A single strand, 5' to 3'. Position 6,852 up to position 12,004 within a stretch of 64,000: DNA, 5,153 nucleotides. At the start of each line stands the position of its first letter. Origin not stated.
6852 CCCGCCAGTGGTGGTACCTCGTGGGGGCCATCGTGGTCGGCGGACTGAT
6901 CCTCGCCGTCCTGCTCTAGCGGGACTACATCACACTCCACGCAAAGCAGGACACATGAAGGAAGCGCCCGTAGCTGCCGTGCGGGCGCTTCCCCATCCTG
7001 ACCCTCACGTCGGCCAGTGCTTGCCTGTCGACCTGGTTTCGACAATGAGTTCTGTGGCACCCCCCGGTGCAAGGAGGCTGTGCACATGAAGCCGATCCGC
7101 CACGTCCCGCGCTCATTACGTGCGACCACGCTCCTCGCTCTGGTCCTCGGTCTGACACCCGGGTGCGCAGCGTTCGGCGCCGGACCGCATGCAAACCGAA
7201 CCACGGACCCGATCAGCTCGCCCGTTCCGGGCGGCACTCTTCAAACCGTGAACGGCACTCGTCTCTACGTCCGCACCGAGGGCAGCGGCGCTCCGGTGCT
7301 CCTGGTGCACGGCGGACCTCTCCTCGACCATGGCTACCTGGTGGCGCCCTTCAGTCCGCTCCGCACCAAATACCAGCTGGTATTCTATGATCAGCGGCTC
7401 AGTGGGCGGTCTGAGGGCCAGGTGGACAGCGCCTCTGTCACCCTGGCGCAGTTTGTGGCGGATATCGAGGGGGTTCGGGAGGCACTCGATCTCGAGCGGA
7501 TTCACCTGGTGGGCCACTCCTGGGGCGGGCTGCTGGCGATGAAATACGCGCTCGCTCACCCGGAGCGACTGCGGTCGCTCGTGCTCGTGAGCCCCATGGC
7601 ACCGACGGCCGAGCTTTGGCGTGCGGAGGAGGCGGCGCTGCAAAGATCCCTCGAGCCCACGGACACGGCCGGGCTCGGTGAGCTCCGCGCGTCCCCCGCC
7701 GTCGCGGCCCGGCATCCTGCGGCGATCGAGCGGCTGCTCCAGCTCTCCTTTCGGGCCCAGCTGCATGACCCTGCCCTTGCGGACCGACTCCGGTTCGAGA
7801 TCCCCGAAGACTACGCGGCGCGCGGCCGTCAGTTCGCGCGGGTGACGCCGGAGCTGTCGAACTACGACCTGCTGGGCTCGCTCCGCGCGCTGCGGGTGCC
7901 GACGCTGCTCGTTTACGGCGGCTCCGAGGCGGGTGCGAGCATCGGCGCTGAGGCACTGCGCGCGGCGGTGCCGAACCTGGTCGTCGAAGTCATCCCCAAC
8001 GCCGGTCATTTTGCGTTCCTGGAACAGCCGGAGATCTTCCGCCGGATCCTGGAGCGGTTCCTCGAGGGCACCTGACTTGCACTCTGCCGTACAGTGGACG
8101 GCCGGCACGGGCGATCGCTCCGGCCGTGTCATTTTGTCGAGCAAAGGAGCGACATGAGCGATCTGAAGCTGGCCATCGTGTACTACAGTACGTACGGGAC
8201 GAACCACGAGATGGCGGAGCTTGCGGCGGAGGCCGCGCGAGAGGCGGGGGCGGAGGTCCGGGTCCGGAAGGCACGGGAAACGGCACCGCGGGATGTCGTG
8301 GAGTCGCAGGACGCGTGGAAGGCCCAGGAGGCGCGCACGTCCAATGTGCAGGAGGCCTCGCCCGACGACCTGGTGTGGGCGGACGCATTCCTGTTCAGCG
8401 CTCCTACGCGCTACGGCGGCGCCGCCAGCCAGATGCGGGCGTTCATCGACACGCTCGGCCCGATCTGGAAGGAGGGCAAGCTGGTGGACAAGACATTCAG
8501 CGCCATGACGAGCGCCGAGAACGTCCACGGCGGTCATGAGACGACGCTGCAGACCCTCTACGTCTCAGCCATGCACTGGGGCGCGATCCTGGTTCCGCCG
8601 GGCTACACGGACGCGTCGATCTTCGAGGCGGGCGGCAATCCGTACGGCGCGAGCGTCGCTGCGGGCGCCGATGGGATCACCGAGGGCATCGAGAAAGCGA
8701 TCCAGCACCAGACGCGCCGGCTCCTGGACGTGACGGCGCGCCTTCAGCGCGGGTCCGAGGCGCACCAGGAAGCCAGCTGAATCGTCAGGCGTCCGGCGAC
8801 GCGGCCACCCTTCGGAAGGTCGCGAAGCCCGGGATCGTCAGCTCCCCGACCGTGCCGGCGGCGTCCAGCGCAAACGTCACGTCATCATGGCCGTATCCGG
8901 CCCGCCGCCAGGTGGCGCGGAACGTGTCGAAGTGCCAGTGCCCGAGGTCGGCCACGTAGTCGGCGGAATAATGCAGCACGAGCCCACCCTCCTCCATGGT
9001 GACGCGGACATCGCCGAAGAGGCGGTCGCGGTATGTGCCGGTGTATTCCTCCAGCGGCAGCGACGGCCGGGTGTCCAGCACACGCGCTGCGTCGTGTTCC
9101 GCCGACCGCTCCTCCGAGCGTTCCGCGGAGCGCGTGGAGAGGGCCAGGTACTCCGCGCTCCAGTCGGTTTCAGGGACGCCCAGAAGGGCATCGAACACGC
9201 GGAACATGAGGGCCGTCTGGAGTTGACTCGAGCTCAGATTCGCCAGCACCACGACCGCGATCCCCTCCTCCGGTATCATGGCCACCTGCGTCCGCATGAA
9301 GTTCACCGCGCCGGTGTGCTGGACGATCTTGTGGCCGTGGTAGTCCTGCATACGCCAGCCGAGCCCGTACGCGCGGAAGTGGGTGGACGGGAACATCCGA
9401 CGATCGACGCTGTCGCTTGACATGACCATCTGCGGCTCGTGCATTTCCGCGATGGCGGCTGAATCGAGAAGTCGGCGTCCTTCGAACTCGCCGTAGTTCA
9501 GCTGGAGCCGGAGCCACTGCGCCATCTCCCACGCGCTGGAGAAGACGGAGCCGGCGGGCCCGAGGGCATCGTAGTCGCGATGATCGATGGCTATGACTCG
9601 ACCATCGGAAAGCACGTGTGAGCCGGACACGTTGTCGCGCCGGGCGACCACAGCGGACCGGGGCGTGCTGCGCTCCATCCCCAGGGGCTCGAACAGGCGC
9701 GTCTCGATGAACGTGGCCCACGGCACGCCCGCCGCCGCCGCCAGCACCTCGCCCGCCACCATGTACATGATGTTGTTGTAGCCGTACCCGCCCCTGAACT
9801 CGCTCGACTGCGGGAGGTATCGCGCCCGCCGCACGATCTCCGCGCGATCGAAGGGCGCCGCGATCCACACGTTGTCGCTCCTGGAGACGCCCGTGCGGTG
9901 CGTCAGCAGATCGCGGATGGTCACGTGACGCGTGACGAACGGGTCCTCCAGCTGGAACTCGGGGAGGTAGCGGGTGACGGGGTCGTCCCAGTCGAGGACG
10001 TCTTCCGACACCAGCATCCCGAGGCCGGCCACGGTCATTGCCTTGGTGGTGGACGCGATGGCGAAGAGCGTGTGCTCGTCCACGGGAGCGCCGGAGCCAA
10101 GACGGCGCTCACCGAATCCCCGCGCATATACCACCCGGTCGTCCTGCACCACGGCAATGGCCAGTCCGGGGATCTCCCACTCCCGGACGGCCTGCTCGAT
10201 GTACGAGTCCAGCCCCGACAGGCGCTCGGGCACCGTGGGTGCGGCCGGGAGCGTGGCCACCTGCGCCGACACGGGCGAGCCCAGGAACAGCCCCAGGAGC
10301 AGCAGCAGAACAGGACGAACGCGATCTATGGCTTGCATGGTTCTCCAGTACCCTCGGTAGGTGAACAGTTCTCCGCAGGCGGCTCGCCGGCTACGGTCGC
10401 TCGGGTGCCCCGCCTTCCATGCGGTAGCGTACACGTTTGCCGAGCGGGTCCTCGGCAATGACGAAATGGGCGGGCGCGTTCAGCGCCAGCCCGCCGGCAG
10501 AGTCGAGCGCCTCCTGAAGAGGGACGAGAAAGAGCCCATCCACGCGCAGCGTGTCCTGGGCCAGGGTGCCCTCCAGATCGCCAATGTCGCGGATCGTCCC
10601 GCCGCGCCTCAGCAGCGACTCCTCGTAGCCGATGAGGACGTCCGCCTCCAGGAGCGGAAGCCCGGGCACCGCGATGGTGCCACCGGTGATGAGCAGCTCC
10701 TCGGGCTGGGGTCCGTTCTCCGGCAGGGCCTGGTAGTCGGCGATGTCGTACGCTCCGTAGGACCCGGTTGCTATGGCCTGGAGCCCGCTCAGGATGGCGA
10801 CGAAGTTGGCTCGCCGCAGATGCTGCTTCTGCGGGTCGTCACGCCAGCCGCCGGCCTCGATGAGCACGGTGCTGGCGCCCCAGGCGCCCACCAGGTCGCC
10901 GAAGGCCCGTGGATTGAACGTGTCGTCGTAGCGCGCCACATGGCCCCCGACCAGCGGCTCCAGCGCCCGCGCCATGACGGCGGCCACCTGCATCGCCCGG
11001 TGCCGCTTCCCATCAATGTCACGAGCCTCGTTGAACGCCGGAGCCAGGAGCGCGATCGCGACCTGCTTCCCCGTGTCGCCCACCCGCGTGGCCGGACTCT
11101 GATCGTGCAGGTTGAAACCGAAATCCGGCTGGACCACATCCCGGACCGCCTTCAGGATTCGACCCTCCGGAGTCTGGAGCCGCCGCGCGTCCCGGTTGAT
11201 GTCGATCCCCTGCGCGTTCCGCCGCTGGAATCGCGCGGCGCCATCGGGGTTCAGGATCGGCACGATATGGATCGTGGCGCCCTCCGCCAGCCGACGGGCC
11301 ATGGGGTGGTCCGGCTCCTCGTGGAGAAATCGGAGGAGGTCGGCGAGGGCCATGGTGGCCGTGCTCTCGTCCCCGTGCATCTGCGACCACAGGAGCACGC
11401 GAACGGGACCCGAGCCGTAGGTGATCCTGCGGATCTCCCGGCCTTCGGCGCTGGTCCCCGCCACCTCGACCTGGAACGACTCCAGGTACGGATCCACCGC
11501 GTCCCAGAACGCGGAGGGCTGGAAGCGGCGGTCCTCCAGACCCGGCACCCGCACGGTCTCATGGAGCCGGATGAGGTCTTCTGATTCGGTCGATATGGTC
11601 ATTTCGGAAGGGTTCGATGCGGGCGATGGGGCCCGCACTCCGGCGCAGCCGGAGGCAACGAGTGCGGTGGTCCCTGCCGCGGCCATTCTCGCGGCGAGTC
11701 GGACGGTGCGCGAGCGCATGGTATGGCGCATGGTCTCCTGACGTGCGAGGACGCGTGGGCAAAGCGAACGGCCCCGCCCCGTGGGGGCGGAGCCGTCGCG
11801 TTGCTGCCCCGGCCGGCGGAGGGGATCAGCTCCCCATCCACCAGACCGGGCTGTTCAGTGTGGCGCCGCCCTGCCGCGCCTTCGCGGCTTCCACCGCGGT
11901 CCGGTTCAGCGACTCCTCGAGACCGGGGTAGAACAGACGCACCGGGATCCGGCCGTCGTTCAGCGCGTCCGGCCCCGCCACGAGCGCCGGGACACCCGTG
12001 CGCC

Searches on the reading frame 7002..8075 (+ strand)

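Call 51: search_protein_families(library=pfam, proteins=[window:7002-8075:+], max_evalue=0.0001)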
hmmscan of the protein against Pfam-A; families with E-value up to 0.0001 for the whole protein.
window:7002-8075:+ (357 aa): 5 families
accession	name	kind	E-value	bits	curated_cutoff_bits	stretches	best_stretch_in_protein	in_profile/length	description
PF00561.26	Abhydrolase_1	-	8.2e-28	98.1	25.8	1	98-343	2-245/245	alpha/beta hydrolase fold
PF12697.13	Abhydrolase_6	-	2.3e-21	77.9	26.3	1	99-346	1-214/217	Alpha/beta hydrolase family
PF12146.15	Hydrolase_4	-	7.5e-13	48.8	27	1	122-337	30-233/239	Serine aminopeptidase, S33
PF00756.26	Esterase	-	1.5e-05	25.3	22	1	168-210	118-161/251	Putative esterase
PF03096.20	Ndr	-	3.1e-05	23.3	23.3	1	142-203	76-137/283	Ndr family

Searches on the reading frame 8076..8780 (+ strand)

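Call 51: search_protein_families(library=pfam, proteins=[window:8076-8780:+], max_evalue=0.0001)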
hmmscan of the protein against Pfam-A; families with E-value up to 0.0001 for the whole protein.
window:8076-8780:+ (234 aa): 4 families
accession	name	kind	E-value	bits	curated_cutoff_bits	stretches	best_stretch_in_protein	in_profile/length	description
PF03358.20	FMN_red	-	5.2e-13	49.3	24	1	41-177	14-144/152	NADPH-dependent FMN reductase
PF00258.30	Flavodoxin_1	-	3.5e-09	37.4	25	1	34-168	1-142/143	Flavodoxin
PF02525.22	Flavodoxin_2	-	3.8e-07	30.4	27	1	38-127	9-103/198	Flavodoxin-like fold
PF12724.12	Flavodoxin_5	-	3.7e-06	27.7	27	0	86-126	26-68/145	Flavodoxin domain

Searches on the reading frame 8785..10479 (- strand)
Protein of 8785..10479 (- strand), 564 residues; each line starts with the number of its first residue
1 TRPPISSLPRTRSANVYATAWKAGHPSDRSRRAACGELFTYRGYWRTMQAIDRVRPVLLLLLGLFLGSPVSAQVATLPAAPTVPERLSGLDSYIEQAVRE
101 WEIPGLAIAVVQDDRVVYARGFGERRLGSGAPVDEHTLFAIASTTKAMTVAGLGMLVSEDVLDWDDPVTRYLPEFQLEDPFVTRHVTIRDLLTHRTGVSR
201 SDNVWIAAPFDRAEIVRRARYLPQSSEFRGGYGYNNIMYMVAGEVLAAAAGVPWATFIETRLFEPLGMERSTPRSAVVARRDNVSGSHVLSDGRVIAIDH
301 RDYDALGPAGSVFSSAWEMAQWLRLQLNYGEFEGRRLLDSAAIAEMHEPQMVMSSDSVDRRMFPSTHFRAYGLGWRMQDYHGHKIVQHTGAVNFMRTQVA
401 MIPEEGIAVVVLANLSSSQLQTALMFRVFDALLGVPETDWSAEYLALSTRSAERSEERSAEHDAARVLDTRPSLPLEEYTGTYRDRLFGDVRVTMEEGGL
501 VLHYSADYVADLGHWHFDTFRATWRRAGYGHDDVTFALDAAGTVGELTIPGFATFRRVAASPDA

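Call 51: search_protein_families(library=pfam, proteins=[window:8785-10479:-], max_evalue=0.0001)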
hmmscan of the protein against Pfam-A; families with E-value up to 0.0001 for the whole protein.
window:8785-10479:- (564 aa): 2 families
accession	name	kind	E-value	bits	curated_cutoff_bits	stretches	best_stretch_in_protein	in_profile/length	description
PF00144.29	Beta-lactamase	-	7e-67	226.4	27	1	90-418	1-313/329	Beta-lactamase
PF11954.13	DUF3471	-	2.1e-17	63.8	29.3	1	466-550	2-89/103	Domain of unknown function (DUF3471)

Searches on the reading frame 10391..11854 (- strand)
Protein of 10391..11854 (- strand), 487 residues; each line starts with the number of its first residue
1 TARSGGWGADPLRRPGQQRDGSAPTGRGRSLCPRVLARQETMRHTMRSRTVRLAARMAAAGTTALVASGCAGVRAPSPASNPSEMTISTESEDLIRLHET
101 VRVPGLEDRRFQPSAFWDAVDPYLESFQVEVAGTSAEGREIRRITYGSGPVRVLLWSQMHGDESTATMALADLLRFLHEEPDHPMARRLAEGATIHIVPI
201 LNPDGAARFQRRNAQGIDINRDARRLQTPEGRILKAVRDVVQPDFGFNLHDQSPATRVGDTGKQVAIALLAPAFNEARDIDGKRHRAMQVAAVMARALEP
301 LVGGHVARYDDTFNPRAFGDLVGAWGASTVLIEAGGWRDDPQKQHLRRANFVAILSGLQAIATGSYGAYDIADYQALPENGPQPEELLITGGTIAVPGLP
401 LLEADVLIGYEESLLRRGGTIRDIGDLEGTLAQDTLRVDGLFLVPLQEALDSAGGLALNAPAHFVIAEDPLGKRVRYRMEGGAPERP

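Call 51: search_protein_families(library=pfam, proteins=[window:10391-11854:-], max_evalue=0.0001)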
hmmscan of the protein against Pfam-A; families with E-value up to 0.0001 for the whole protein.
window:10391-11854:- (487 aa): 1 family
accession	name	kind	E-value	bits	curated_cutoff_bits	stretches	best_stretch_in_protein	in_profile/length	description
PF00246.29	Peptidase_M14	-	6e-13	49.5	21.6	1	127-222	16-132/286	Zinc carboxypeptidase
